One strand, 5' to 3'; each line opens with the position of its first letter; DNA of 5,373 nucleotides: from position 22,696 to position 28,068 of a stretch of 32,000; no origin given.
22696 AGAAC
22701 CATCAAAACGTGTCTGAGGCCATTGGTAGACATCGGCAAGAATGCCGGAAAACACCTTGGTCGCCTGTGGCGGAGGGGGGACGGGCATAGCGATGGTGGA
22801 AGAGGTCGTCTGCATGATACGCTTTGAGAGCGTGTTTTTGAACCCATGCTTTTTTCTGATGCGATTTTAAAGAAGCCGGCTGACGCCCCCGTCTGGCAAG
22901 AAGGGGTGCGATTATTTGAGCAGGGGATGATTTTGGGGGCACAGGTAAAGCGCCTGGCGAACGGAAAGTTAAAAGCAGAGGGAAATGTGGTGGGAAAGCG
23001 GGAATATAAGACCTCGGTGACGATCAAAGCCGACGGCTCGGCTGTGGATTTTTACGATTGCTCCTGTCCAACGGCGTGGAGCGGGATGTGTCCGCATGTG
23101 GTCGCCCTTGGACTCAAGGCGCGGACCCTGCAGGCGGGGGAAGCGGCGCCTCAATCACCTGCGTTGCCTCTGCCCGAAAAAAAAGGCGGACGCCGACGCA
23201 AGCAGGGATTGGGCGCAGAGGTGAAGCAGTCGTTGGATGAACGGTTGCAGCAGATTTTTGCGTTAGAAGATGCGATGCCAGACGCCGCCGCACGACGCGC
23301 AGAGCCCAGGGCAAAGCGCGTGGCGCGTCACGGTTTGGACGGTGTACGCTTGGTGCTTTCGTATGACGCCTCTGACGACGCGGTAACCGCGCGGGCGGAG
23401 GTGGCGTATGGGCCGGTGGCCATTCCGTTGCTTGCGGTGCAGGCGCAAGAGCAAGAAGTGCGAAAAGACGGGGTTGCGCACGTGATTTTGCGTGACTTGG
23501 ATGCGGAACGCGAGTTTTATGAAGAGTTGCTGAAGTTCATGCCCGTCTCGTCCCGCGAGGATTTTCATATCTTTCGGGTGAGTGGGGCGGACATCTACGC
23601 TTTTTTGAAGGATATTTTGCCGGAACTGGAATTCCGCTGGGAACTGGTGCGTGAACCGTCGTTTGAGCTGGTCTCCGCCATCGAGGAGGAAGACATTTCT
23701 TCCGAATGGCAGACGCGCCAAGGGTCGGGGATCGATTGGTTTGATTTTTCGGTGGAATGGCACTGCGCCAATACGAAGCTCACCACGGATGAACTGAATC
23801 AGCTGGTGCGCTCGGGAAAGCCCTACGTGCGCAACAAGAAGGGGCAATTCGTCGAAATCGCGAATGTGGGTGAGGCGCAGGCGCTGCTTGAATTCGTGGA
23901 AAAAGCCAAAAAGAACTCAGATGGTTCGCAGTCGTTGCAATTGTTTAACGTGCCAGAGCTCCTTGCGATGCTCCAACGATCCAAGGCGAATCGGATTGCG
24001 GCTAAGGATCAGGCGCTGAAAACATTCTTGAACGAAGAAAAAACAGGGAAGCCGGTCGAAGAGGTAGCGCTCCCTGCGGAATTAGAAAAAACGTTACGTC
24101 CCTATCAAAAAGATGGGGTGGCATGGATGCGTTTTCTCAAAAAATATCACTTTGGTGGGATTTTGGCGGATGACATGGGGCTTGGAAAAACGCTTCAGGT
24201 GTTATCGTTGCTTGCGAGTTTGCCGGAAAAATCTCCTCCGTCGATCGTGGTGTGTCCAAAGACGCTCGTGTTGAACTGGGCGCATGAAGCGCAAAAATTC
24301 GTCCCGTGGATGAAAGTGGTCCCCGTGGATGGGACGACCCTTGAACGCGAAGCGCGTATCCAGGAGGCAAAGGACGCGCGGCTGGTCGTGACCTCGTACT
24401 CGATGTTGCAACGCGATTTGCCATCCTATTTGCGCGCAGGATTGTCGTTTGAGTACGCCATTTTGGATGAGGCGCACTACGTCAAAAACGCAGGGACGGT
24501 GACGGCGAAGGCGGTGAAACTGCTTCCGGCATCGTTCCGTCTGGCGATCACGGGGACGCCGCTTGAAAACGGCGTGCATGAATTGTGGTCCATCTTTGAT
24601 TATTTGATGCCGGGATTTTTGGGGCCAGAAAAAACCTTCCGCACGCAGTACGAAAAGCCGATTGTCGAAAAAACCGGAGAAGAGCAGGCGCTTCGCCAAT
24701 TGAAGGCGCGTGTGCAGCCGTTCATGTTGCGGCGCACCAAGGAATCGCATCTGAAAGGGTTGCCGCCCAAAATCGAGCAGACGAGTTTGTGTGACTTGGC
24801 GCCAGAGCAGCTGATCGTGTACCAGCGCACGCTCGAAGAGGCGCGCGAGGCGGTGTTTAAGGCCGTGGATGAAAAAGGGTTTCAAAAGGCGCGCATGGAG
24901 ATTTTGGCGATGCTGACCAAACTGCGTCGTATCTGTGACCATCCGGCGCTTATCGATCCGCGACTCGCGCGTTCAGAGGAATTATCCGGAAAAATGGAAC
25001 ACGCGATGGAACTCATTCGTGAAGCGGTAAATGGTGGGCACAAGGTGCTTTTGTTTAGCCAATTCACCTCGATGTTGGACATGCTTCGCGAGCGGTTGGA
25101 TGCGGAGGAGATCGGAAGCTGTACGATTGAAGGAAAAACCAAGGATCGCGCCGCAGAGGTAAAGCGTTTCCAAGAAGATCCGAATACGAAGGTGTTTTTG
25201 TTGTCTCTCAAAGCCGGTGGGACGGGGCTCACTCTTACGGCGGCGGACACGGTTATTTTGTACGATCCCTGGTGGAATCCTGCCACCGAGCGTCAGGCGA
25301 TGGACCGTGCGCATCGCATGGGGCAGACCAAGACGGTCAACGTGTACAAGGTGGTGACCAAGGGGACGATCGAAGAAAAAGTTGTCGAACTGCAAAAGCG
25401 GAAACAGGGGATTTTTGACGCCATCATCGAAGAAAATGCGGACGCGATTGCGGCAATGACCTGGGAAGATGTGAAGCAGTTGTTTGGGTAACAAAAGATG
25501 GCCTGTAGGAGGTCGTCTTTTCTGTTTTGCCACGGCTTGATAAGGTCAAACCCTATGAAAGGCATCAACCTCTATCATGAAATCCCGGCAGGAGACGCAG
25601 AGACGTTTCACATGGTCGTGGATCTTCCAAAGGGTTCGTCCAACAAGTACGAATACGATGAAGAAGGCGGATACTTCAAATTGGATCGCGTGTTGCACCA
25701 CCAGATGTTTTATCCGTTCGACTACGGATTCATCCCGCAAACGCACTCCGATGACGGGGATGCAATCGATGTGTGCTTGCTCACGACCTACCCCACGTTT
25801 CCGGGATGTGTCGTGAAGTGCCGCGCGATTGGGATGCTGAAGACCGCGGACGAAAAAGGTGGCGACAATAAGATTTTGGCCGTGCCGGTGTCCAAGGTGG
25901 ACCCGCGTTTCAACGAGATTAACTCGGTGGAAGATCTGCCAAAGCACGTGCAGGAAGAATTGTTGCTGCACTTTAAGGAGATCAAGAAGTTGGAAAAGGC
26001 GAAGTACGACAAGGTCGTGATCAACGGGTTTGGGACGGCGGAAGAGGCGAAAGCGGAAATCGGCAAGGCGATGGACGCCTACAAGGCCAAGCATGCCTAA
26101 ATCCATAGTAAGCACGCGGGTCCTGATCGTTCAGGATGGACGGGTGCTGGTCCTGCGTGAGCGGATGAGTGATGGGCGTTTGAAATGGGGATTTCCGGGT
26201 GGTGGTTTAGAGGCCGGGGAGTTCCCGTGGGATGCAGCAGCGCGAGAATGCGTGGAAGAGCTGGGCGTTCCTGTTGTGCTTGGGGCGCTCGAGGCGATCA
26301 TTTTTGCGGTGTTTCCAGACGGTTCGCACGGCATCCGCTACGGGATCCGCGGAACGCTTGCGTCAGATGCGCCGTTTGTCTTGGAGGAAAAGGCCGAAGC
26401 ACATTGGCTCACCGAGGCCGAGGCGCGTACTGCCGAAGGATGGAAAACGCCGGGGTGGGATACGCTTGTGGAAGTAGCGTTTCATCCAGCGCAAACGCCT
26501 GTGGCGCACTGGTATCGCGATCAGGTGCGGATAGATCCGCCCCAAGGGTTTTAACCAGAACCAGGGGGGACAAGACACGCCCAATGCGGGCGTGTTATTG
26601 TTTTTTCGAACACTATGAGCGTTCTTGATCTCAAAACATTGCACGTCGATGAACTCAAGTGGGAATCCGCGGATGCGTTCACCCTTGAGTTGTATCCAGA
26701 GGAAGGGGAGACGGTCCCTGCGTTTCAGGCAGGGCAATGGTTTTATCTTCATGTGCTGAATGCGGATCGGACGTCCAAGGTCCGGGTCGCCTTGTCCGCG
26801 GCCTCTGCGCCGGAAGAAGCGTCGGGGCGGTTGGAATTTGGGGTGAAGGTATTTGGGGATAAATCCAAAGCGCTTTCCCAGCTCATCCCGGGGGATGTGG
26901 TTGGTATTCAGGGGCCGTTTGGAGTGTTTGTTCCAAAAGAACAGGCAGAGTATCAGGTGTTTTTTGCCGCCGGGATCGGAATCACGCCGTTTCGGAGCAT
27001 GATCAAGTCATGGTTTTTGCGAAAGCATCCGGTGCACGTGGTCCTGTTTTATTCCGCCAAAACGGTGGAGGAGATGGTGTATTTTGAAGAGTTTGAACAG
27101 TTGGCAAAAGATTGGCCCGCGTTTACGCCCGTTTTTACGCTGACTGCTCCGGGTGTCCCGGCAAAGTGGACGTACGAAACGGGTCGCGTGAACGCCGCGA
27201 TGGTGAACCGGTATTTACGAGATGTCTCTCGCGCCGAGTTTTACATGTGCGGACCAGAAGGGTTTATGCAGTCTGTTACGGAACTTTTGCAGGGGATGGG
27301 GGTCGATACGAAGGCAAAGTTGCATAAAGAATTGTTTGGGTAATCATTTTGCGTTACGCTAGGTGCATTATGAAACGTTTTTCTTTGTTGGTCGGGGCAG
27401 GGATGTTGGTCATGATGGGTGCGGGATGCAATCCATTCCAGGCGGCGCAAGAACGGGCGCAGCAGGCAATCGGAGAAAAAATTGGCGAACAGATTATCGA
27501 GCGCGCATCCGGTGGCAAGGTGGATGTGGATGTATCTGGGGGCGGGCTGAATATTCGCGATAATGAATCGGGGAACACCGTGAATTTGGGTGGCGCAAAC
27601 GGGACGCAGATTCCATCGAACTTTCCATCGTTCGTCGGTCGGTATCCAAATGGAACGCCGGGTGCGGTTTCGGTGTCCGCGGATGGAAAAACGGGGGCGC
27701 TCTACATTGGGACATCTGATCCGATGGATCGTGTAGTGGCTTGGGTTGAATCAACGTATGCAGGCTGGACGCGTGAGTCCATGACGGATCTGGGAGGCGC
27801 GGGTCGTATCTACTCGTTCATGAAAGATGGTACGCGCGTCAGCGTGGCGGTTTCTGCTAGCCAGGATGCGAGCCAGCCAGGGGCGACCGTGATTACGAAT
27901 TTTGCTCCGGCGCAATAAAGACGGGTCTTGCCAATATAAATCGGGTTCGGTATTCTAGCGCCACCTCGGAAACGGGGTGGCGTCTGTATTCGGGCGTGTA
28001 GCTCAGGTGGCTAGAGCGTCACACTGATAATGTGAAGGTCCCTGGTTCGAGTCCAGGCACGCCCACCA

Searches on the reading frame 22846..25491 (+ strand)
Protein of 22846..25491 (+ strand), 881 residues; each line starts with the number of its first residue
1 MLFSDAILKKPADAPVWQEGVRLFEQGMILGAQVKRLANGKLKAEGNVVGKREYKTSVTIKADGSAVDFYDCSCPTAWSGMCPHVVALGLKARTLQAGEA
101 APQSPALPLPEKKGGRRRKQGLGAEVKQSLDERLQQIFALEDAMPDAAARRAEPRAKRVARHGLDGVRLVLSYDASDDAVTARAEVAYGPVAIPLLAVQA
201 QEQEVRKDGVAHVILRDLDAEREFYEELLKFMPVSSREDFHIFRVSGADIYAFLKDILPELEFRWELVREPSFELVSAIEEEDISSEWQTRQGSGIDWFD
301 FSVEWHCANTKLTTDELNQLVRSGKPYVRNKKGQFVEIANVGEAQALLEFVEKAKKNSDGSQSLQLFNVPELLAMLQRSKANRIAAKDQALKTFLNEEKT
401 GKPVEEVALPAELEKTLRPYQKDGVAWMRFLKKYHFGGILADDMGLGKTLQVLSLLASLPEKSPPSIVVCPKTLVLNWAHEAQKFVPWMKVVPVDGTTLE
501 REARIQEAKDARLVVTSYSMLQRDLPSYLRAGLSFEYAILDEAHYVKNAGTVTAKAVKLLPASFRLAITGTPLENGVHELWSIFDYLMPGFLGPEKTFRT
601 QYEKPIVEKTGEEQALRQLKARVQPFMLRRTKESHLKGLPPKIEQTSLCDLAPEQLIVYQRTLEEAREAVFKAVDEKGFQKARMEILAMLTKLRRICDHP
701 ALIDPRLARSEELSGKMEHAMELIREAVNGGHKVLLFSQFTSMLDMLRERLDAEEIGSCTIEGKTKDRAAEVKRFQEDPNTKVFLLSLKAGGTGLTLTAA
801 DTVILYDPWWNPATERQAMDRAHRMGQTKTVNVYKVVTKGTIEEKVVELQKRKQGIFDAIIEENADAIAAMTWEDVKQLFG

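Call 23: search_protein_families(library=pfam, proteins=[window:22846-25491:+], max_evalue=0.00001)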
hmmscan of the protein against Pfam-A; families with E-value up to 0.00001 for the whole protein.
window:22846-25491:+ (881 aa): 4 families
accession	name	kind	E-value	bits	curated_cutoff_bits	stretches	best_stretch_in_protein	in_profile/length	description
PF00176.29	SNF2-rel_dom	-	7.1e-65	219.4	24.9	1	420-701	1-289/290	SNF2-related domain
PF00271.37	Helicase_C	-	7.3e-22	78.2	23.5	1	716-826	2-110/110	Helicase conserved C-terminal domain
PF04851.21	ResIII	-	4.5e-14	53.1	22.5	1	415-572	2-162/164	Type III restriction enzyme, res subunit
PF08455.15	SNF2_assoc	-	7.6e-13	48.6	27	1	174-397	153-361/373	Bacterial SNF2 helicase associated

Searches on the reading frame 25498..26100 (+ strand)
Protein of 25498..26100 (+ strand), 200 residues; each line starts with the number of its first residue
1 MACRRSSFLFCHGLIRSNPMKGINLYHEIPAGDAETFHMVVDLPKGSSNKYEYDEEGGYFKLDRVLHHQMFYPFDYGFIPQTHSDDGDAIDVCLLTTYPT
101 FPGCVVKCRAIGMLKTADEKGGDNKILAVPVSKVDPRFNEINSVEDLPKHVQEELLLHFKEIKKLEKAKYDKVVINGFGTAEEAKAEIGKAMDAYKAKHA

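Call 23: search_protein_families(library=pfam, proteins=[window:25498-26100:+], max_evalue=0.00001)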
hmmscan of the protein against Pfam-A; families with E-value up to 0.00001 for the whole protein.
window:25498-26100:+ (200 aa): 1 family
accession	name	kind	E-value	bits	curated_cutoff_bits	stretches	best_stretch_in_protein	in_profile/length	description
PF00719.24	Pyrophosphatase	-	4.8e-51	173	23.5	1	39-196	1-153/153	Inorganic pyrophosphatase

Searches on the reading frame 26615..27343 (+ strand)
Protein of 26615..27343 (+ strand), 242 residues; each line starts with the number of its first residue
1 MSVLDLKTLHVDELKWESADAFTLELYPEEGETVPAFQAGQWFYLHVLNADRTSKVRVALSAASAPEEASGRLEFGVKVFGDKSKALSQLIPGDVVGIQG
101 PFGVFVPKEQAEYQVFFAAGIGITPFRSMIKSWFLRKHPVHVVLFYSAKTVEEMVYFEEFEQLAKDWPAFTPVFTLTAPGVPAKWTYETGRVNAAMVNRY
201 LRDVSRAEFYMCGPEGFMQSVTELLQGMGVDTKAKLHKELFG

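Call 7: search_protein_families(library=pfam, proteins=[window:26615-27343:+], max_evalue=1)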
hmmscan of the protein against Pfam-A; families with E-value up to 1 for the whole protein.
window:26615-27343:+ (242 aa): 4 families
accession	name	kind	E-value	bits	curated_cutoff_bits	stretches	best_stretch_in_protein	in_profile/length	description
PF00175.26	NAD_binding_1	-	2.9e-18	67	22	1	117-222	2-108/109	Oxidoreductase NAD-binding domain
PF00970.30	FAD_binding_6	-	8.3e-07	29.7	21.1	1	13-105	6-97/99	Oxidoreductase FAD-binding domain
PF22290.1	DmmA-like_N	-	1e-05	26.4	33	1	104-233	11-122/124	Dimethylamine monooxygenase subunit DmmA-like, N-terminal domain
PF08030.17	NAD_binding_6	-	0.0015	19.1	22.2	1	115-138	5-28/156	Ferric reductase NAD binding domain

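Call 24: find_related_loci(query=window:26615-27343:+, collection=genome_contigs, flank=10000)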
Query window:26615-27343:+ (242 aa) in genome_contigs; peptide patterns used: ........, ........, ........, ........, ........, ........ (x = any residue, [..] = any of these).
41 stretches matched a pattern; 5 encode a relative of the query (tblastn E <= 1e-3); 5 distinct loci.
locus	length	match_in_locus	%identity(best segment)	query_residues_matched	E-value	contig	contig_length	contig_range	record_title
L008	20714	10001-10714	32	9-241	4e-25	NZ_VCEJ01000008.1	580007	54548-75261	Dyadobacter luticola strain T17 NODE_4, whole genome shotgun sequence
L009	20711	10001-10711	31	9-241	1e-23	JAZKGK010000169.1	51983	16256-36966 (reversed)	MAG: Bacteroidota bacterium isolate DC_RB_04_SPN110320-bin044_1 DCRB04SPN_B044_1_000000000169, whole genome shotgun sequ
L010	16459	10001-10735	28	4-241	1e-20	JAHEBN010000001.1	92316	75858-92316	MAG: Jiulongibacter sp. isolate Ww143 NODE_290_length_92316_cov_3.142307, whole genome shotgun sequence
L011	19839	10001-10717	29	9-242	9e-20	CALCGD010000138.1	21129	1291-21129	MAG TPA_asm: uncultured Flavobacteriales bacterium isolate ERR2206780_bin.102_CONCOCT_v1.1_MAG genome assembly, contig:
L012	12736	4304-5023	29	6-241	1e-22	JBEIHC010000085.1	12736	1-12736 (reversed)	MAG: Bacteroidia bacterium isolate Sample-102-S76-bin-180 Sample_102_S76-bin_180-k141_2574870, whole genome shotgun sequ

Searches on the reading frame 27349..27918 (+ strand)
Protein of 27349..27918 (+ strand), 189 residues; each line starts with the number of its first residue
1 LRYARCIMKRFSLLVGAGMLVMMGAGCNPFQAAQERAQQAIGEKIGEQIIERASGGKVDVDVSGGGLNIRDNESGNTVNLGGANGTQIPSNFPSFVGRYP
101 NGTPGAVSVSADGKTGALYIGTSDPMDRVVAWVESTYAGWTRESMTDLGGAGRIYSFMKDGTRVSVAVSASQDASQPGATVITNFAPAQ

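Call 7: search_protein_families(library=pfam, proteins=[window:27349-27918:+], max_evalue=1)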
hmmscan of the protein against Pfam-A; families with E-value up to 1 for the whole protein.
window:27349-27918:+ (189 aa): 0 families

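Call 31: find_encoding_contigs(protein=window:27370-27918:+, flank=10000)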
Protein window:27370-27918:+ (182 aa): 2 contigs read that carry it; 2 places shown.
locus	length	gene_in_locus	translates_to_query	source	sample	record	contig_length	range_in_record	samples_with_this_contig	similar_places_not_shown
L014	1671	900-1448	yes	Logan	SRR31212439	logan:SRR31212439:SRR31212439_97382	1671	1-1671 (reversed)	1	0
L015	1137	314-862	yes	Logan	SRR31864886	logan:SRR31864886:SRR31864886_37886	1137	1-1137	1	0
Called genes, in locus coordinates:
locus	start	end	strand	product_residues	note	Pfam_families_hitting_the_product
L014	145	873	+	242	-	PF00970:FAD_binding_6 (weak), PF22290:DmmA-like_N (faint), PF00175:NAD_binding_1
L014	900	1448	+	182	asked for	-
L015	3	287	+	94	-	?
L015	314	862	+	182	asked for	-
